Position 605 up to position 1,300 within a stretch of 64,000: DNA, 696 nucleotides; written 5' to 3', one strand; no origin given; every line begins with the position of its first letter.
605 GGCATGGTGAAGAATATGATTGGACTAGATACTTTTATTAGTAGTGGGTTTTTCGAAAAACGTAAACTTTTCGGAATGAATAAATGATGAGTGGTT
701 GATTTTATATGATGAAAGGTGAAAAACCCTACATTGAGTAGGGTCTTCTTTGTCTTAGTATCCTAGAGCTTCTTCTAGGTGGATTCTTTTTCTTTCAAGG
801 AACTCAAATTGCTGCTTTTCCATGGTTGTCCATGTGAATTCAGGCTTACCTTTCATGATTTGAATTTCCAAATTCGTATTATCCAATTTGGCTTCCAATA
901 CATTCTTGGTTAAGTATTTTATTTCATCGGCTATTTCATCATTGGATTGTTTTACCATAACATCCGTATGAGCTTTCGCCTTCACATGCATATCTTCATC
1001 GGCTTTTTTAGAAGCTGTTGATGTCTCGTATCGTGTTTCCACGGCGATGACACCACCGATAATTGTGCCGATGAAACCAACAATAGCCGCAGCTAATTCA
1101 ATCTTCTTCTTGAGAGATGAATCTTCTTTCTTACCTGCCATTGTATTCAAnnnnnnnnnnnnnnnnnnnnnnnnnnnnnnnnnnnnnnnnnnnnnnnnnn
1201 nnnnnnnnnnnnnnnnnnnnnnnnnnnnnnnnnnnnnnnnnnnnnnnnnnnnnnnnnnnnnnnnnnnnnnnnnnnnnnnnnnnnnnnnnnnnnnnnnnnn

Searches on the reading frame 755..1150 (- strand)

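Call 23: search_protein_families(library=pfam, proteins=[window:755-1150:-], max_evalue=0.01)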
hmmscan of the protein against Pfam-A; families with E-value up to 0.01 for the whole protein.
window:755-1150:- (131 aa): 2 families
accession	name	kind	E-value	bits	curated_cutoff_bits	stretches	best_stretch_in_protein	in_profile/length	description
PF03961.19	FapA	-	0.0023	18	31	1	11-129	98-212/272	Flagellar Assembly Protein A beta solenoid domain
PF22742.2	PspAB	-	0.0074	16.6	27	1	38-118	19-99/189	PspA associated protein B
